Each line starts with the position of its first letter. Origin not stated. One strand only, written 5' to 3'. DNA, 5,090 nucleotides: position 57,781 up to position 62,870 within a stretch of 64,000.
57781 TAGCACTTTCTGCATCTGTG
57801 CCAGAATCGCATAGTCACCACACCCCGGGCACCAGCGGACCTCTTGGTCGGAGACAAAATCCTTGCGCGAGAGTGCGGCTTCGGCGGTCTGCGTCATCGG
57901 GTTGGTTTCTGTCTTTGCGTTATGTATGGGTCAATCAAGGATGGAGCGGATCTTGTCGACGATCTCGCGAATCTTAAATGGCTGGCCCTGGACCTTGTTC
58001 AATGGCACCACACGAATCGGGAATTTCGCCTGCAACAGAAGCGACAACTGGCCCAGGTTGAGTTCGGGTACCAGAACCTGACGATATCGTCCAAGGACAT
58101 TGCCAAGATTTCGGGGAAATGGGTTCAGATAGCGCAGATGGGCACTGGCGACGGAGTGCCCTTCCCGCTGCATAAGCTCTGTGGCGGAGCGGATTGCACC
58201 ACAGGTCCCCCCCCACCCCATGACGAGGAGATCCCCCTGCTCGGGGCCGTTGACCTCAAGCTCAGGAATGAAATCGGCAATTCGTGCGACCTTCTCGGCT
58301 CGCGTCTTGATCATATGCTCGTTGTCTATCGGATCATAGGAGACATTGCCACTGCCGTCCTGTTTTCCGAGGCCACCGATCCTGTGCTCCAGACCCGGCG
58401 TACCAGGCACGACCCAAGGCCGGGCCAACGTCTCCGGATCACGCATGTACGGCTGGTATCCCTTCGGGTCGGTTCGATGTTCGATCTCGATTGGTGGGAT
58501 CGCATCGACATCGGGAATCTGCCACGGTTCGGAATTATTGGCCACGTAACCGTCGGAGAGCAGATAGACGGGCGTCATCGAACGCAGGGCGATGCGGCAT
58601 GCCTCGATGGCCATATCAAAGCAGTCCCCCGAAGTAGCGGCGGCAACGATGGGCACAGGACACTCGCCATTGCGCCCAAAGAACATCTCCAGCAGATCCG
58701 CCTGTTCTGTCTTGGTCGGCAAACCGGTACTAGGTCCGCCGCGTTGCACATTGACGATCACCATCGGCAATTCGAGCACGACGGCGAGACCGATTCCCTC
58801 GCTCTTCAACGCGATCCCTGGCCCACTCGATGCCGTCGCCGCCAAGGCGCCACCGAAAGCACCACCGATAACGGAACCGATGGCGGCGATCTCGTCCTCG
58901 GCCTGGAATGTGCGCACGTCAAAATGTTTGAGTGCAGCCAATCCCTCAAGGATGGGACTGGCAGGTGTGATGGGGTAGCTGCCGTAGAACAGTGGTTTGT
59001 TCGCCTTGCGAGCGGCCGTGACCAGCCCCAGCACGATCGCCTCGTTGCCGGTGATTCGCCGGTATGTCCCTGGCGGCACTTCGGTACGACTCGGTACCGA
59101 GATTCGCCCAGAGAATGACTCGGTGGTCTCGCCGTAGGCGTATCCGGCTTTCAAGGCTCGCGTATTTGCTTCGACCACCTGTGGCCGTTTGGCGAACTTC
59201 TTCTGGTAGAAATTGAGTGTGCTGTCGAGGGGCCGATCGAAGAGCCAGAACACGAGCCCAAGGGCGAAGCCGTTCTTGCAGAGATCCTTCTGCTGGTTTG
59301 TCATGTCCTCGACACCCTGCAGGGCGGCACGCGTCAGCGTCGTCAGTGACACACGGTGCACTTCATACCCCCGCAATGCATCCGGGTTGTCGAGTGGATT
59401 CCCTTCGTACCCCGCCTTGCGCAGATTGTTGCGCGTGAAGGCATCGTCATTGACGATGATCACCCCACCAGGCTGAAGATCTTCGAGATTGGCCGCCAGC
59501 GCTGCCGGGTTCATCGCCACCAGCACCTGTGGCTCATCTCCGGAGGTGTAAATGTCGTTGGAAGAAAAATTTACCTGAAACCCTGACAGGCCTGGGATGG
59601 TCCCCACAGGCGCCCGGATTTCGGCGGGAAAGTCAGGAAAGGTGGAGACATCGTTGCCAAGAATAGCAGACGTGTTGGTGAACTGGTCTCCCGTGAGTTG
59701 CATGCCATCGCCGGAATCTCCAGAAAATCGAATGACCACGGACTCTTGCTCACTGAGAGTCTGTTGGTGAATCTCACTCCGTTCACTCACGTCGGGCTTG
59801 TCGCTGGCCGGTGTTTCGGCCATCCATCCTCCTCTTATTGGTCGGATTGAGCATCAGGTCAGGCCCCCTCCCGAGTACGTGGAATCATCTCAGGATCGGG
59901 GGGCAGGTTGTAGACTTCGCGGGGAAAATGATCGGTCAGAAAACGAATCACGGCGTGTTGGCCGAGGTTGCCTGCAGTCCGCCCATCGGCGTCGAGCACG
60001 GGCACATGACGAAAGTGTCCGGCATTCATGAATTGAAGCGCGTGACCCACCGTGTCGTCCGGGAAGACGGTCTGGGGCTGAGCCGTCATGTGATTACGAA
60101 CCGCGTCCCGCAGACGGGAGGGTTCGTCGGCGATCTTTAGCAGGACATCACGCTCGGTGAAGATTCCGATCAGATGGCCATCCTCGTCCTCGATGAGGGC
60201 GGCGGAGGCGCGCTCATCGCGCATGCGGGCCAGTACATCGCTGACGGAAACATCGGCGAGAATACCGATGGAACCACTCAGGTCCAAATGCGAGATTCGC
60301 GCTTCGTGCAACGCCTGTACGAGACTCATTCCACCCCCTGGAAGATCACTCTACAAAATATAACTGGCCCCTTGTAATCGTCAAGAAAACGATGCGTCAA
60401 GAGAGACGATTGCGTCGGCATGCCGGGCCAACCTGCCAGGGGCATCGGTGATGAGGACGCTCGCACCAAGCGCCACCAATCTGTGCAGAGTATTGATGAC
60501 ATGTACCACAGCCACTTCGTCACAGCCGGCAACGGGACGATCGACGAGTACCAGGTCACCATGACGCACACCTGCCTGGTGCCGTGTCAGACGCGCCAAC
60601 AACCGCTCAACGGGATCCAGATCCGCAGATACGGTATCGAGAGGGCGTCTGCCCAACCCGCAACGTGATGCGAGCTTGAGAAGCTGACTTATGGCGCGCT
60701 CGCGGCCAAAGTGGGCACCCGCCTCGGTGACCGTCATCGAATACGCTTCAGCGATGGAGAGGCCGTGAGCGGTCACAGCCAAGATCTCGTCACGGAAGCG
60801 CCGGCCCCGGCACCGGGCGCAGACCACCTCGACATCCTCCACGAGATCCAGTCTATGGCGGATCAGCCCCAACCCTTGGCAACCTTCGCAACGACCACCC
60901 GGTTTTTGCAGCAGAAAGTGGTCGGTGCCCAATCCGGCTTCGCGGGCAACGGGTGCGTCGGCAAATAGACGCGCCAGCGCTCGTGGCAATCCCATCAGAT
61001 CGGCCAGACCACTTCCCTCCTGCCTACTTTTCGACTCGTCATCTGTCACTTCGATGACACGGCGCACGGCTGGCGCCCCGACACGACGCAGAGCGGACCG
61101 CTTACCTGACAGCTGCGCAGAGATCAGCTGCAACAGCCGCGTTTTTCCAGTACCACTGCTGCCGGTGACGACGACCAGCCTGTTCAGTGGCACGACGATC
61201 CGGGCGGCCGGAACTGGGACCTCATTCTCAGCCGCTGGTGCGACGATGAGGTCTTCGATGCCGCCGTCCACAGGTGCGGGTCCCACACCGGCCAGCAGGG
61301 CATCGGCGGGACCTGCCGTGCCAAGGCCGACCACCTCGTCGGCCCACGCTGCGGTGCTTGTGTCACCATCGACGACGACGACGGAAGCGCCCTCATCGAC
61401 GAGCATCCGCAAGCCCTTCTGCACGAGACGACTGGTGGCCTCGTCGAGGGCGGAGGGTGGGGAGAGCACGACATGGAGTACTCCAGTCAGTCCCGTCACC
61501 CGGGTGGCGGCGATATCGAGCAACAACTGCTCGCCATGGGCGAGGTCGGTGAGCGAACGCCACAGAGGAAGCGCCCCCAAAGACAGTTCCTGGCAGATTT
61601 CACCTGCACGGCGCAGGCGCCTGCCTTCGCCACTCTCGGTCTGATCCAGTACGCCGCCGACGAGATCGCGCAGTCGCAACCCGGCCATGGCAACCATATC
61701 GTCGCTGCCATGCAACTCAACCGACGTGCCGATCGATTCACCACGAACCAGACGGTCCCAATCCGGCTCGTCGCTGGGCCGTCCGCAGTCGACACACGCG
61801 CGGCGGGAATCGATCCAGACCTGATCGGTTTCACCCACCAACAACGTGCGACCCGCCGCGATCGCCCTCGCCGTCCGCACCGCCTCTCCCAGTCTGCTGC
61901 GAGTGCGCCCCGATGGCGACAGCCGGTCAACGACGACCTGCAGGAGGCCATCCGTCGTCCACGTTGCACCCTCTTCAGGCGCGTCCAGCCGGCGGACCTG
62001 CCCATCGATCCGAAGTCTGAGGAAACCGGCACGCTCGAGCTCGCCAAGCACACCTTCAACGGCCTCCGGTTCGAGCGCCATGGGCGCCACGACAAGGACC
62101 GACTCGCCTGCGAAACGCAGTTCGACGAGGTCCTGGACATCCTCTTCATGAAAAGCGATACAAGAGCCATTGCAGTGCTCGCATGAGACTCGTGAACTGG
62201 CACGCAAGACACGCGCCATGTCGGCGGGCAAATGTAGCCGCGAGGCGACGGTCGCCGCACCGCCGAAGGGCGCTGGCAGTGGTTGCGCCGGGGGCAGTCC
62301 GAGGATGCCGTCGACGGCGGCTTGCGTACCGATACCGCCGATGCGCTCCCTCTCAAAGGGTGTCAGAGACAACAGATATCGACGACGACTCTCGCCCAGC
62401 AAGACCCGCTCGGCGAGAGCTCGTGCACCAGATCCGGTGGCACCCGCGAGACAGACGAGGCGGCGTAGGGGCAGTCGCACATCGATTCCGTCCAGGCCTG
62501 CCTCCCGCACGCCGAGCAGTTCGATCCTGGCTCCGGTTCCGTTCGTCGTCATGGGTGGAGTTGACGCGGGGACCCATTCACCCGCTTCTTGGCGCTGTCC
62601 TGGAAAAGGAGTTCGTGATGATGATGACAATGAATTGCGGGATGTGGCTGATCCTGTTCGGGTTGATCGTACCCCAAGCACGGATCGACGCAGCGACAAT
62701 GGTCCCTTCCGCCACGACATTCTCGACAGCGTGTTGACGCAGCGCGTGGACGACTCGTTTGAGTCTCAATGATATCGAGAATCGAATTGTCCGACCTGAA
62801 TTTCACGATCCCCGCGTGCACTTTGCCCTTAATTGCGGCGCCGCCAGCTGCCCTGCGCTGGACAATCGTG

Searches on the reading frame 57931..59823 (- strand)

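Call 59: search_protein_families(library=pfam, proteins=[window:57931-59823:-], max_evalue=0.0001)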
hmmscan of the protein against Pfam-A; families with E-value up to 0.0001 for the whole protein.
window:57931-59823:- (630 aa): 3 families
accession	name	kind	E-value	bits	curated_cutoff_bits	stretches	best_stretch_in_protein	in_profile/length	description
PF01855.24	POR_N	-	6.8e-52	176.9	27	1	274-485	5-216/231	Pyruvate flavodoxin/ferredoxin oxidoreductase, thiamine diP-bdg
PF01558.24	POR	-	7e-25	88.6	27.4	1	38-229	2-173/173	Pyruvate ferredoxin/flavodoxin oxidoreductase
PF17147.9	PFOR_II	-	5.6e-06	27.1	27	1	531-599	2-76/102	Pyruvate:ferredoxin oxidoreductase core domain II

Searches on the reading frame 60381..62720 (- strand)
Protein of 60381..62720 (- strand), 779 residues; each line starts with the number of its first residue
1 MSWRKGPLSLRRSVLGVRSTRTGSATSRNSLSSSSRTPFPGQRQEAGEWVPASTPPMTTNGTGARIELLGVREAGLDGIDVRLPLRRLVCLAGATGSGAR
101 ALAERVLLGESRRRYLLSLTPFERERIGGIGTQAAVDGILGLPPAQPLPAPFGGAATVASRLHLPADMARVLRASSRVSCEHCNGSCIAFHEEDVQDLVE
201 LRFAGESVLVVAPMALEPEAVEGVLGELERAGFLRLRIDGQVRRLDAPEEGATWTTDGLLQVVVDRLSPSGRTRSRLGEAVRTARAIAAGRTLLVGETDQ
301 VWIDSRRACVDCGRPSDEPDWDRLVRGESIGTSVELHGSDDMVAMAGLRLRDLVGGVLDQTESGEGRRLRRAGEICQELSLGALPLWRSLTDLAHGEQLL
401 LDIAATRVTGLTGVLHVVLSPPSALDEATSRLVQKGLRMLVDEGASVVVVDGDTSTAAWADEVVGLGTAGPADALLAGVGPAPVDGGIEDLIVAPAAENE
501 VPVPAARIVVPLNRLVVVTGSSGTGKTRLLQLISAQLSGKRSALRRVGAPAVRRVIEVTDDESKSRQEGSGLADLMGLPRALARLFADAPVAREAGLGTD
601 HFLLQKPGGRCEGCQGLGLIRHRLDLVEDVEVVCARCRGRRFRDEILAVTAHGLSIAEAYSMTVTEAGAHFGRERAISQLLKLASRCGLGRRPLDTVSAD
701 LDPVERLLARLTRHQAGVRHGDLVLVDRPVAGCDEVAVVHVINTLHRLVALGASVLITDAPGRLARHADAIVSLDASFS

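Call 59: search_protein_families(library=pfam, proteins=[window:60381-62720:-], max_evalue=0.0001)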
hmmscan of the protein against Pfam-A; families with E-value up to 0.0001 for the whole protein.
window:60381-62720:- (779 aa): 1 family
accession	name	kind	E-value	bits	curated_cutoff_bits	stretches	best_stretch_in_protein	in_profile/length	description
PF17760.6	UvrA_inter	-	2.1e-11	44.1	23.3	1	201-293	12-104/109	UvrA interaction domain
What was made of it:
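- Checked: The only UvrA-like ORF is 60381-62720(-) (call 59).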
